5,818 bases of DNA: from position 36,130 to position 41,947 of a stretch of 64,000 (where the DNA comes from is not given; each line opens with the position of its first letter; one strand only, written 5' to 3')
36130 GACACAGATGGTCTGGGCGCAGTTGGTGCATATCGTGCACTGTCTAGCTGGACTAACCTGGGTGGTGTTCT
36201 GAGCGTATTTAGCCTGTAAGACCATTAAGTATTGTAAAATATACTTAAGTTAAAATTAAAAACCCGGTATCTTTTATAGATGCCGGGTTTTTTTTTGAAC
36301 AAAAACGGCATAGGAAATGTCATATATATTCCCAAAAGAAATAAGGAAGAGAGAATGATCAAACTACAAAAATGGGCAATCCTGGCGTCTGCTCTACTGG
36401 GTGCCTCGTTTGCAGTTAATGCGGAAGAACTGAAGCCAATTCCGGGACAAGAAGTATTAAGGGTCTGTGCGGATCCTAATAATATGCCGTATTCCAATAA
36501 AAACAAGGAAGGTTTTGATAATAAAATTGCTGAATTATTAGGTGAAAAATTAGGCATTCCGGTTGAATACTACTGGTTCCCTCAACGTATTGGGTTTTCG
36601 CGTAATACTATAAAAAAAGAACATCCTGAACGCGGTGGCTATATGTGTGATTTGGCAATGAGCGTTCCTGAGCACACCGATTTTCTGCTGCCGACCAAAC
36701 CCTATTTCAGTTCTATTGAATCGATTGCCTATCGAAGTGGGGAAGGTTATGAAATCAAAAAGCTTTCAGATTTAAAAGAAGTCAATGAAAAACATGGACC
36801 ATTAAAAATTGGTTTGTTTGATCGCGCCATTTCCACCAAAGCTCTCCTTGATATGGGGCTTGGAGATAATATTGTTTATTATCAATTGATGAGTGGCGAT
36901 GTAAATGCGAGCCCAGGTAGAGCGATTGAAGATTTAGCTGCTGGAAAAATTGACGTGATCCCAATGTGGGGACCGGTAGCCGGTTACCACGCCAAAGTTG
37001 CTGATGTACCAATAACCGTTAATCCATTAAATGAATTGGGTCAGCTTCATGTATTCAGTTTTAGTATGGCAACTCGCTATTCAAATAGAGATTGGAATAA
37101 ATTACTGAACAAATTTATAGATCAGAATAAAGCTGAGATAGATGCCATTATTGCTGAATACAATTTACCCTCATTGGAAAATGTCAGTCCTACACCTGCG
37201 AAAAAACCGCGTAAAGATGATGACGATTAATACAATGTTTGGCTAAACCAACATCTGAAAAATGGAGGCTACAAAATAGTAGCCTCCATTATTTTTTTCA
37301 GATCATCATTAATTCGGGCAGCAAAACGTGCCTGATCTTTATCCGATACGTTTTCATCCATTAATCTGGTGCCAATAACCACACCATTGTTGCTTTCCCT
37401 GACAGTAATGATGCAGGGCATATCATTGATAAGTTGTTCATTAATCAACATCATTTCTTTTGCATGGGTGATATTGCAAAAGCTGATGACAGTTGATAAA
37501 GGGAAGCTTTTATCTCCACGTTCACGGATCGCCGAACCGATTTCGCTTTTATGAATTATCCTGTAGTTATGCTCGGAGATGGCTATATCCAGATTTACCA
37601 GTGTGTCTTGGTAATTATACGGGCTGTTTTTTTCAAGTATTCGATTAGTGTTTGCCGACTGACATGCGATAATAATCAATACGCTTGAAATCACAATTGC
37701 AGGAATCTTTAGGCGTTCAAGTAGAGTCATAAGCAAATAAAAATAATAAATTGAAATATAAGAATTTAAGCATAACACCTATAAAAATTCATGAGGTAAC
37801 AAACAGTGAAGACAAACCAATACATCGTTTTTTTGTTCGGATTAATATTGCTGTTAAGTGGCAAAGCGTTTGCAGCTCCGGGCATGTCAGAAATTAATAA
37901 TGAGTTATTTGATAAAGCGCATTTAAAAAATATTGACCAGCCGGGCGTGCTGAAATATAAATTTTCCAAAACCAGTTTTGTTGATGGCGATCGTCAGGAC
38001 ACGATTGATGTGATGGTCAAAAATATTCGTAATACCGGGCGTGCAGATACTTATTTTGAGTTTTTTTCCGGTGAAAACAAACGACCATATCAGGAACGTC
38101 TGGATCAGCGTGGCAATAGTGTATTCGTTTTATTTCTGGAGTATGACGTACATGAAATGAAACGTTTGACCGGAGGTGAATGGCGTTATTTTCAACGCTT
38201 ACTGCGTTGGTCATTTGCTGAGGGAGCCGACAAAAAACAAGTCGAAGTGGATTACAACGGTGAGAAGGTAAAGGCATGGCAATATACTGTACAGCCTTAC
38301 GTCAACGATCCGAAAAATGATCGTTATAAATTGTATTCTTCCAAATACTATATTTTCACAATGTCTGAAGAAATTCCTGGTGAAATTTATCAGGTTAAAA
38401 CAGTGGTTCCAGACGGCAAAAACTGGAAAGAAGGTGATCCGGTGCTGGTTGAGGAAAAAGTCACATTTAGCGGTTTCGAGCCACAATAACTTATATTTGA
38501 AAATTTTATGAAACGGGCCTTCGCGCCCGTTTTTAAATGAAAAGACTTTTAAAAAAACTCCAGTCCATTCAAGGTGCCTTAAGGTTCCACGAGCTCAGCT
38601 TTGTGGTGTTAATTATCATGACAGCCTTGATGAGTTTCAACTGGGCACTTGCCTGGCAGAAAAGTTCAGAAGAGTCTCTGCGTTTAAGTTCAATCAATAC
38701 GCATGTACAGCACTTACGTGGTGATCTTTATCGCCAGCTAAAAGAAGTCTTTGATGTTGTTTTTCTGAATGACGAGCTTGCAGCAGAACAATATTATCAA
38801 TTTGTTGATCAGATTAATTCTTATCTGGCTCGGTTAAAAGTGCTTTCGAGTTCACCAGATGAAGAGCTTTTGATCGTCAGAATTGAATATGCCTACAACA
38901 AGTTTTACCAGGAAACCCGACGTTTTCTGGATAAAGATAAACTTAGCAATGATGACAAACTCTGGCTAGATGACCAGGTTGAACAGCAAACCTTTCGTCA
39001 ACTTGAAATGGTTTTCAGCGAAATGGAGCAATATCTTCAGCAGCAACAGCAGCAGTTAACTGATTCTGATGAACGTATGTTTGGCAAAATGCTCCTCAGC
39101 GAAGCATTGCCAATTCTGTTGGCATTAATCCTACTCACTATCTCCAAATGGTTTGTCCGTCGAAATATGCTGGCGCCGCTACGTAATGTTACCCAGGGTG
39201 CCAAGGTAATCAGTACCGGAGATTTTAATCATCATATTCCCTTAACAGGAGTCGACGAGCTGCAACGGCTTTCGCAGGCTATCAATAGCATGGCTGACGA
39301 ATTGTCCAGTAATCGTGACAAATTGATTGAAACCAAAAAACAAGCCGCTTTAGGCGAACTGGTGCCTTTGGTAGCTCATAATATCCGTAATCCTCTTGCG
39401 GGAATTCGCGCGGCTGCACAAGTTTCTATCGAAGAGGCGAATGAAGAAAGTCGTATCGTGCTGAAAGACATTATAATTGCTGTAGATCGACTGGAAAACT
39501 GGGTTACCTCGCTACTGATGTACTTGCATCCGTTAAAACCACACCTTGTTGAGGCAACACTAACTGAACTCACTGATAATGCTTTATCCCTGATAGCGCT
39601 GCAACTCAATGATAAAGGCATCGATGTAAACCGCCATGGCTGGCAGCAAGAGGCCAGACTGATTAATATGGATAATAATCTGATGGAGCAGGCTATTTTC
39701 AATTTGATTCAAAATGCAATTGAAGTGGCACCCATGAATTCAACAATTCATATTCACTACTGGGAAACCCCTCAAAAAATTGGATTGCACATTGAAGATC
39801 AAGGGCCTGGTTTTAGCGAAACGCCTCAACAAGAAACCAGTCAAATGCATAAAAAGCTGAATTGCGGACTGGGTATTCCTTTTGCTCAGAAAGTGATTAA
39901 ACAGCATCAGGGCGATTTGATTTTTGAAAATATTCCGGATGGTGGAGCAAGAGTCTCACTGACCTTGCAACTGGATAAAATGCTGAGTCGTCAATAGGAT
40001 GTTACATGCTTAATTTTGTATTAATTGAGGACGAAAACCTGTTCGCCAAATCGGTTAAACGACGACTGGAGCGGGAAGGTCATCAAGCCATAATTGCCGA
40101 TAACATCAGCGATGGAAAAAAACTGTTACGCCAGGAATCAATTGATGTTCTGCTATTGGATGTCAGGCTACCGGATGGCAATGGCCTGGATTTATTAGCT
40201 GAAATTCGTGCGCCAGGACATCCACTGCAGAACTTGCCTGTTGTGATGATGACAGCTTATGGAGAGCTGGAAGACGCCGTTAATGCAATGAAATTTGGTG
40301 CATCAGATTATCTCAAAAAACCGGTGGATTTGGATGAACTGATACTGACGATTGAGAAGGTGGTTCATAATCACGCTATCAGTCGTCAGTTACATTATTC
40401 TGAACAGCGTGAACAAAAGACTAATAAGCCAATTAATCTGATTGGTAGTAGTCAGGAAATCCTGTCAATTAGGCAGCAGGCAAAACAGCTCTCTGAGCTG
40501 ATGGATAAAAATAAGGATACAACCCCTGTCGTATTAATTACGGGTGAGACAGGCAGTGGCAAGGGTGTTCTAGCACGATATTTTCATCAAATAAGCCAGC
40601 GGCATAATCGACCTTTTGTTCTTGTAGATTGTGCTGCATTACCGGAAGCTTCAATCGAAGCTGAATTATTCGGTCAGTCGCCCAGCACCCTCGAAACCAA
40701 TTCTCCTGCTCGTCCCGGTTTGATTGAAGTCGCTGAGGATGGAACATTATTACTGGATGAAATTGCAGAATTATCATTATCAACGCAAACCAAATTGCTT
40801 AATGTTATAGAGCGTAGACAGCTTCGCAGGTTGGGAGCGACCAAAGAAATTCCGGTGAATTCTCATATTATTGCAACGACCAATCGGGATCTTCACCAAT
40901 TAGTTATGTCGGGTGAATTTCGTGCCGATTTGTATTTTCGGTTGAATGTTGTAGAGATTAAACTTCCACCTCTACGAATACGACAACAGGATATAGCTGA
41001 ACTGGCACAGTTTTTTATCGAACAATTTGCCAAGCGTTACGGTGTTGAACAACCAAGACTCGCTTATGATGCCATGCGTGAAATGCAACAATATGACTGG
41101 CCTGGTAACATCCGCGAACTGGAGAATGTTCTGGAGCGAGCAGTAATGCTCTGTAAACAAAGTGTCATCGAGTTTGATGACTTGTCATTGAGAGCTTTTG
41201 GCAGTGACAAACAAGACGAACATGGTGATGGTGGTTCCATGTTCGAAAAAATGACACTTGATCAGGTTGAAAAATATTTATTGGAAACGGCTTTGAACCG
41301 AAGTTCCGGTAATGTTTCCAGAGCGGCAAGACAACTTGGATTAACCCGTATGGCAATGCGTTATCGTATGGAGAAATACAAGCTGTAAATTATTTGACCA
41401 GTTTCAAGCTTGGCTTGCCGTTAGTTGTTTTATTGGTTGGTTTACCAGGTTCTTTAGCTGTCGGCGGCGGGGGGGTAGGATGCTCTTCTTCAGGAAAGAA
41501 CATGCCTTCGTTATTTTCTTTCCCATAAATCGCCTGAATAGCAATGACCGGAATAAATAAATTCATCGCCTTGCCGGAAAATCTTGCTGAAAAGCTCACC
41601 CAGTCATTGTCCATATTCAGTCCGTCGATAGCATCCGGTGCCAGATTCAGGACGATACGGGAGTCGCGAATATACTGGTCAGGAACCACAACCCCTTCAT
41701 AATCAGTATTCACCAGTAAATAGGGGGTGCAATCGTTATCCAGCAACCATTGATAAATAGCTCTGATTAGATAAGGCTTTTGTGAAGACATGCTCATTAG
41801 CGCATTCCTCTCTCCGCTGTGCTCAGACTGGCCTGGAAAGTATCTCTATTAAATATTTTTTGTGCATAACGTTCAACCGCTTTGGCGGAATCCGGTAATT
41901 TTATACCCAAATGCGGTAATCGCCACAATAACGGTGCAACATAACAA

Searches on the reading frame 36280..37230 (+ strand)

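Call 4: search_protein_families(library=pfam, proteins=[window:36280-37230:+])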
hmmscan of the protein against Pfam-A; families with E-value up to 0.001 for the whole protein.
window:36280-37230:+ (316 aa): 1 family
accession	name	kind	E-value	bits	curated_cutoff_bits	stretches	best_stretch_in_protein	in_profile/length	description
PF00497.25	SBP_bac_3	-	5.8e-05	23.3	26.4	1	60-294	1-129/132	Bacterial extracellular solute-binding proteins, family 3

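Call 5: search_protein_families(library=ncbifam, proteins=[window:36280-37230:+])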
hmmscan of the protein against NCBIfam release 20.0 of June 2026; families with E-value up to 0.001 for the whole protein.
window:36280-37230:+ (316 aa): 2 families
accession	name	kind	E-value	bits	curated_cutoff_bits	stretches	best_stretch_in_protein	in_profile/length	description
TIGR03871.1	ABC_peri_MoxJ_2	subfamily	1.6e-66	224.2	212.15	1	60-299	2-232/232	quinoprotein dehydrogenase-associated putative ABC transporter substrate-binding protein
TIGR03870.1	ABC_MoxJ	equivalog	9.8e-19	67.8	258.1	1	60-299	2-246/246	methanol oxidation system protein MoxJ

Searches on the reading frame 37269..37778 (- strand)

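Call 4: search_protein_families(library=pfam, proteins=[window:37269-37778:-])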
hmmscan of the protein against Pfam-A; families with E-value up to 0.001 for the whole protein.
window:37269-37778:- (169 aa): 1 family
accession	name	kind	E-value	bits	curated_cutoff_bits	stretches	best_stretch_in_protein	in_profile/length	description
PF03625.19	DUF302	-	1.4e-11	44.5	23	1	82-137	5-60/63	Domain of unknown function DUF302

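Call 5: search_protein_families(library=ncbifam, proteins=[window:37269-37778:-])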
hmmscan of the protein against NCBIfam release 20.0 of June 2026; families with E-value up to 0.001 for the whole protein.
window:37269-37778:- (169 aa): 0 families

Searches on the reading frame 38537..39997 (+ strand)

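Call 4: search_protein_families(library=pfam, proteins=[window:38537-39997:+])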
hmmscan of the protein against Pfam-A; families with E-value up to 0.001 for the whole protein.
window:38537-39997:+ (486 aa): 5 families
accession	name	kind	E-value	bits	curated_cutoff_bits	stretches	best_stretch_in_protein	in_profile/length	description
PF00672.30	HAMP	-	8.6e-15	55.2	25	1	206-257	1-52/53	HAMP domain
PF02518.31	HATPase_c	-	2.2e-13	51.1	26.4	1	379-480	2-110/111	Histidine kinase-, DNA gyrase B-, and HSP90-like ATPase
PF00512.31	HisKA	-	1e-08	35.5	26.9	1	272-328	2-59/66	His Kinase A (phospho-acceptor) domain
PF13581.12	HATPase_c_2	-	3.4e-05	24.3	27.4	1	387-454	36-109/127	Histidine kinase-like ATPase domain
PF14501.12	HATPase_c_5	-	0.00015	22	22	1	386-465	9-90/102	GHKL domain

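Call 5: search_protein_families(library=ncbifam, proteins=[window:38537-39997:+])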
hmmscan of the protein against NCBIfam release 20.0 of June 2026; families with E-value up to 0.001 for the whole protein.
window:38537-39997:+ (486 aa): 65 families (the best 25 are shown)
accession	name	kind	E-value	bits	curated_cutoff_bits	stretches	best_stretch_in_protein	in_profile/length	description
NF008468.0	PRK11360.1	equivalog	4.9e-38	130.9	646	1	261-481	385-610/616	two-component system sensor histidine kinase AtoS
NF008312.0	PRK11100.1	equivalog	2.3e-30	105.8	356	1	183-480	182-475/477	two-component system sensor histidine kinase CreC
NF012163.2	BaeS_SmeS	equivalog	1.7e-24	86.6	500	1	193-477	170-456/457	sensor histidine kinase efflux regulator BaeS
NF007688.0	PRK10364.1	equivalog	5.3e-24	84.8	479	1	264-479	232-451/460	two-component system sensor histidine kinase ZraS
NF045900.1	HisKinCpxALeg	equivalog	6.1e-23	81.3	800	1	192-478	157-450/451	two-component system sensor histidine kinase CpxA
NF007898.0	PRK10604.1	equivalog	2.1e-22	79.9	478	1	193-482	143-426/433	two-component system sensor histidine kinase RstB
NF007004.0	PRK09467.1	equivalog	3.4e-22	78.9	415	1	194-479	162-436/440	two-component system sensor histidine kinase EnvZ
NF033092.0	HK_WalK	equivalog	5.1e-22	78.2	725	2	274-478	374-593/594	cell wall metabolism sensor histidine kinase WalK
NF040691.1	MtrAB_MtrB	equivalog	6.7e-22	78.2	450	1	137-477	149-490/507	MtrAB system histidine kinase MtrB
TIGR01386.1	cztS_silS_copS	subfamily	5.2e-20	71.8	292.55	1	67-476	49-455/457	heavy metal sensor histidine kinase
NF007007.0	PRK09470.1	equivalog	4.4e-19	68.7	486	1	164-480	145-460/463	envelope stress sensor histidine kinase CpxA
NF007837.0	PRK10549.1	equivalog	1e-18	67.3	603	1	193-484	170-463/466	envelope stress sensor histidine kinase BaeS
NF047794.1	HisKinPtgB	equivalog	1.5e-18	66.4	1000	2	252-463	422-639/656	two-component system sensor histidine kinase PgtB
NF046044.1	PnpS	equivalog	1.3e-16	60.7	400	1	275-432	173-335/390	two-component system histidine kinase PnpS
NF008025.0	PRK10755.1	equivalog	4e-16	58.7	314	1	185-479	65-356/362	two-component system sensor histidine kinase PmrB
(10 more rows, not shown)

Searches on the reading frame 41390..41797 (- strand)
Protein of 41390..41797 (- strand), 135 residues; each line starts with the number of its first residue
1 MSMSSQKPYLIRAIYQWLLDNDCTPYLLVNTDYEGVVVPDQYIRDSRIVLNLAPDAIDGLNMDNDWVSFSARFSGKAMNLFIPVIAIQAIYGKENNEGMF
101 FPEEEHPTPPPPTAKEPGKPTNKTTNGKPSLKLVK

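Call 4: search_protein_families(library=pfam, proteins=[window:41390-41797:-])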
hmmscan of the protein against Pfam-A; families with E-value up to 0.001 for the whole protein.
window:41390-41797:- (135 aa): 1 family
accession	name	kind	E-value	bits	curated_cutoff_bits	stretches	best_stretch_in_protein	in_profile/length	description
PF04386.18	SspB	-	1.7e-34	119.6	27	1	6-117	2-123/156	Stringent starvation protein B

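Call 5: search_protein_families(library=ncbifam, proteins=[window:41390-41797:-])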
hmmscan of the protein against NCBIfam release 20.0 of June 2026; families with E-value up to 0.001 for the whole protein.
window:41390-41797:- (135 aa): 9 families
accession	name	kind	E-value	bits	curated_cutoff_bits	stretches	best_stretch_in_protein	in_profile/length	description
NF008769.0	PRK11798.2-5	equivalog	3.2e-49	166.6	135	1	1-135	1-144/144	ClpXP protease specificity-enhancing factor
NF008764.0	PRK11798.1-4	equivalog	9.7e-44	148.7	191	1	2-135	2-143/143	ClpXP protease specificity-enhancing factor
NF008767.0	PRK11798.2-2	equivalog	1.9e-43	147.5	182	1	1-135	1-131/131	ClpXP protease specificity-enhancing factor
NF008763.0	PRK11798.1-2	equivalog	4.3e-41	140.3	162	1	2-106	3-107/156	ClpXP protease specificity-enhancing factor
NF008770.0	PRK11798.2-6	equivalog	5.8e-39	133.2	198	1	3-128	8-137/144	ClpXP protease specificity-enhancing factor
NF008762.0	PRK11798.1-1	equivalog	2.3e-38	131.8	202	1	2-105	5-108/170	ClpXP protease specificity-enhancing factor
NF008768.0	PRK11798.2-4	equivalog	1e-31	110.7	258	1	3-104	3-103/173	ClpXP protease specificity-enhancing factor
NF008766.0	PRK11798.2-1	equivalog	1.3e-28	100.5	319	1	3-101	3-100/173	ClpXP protease specificity-enhancing factor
NF008765.0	PRK11798.1-5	equivalog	1.3e-26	93.2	249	1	5-101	3-100/135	ClpXP protease specificity-enhancing factor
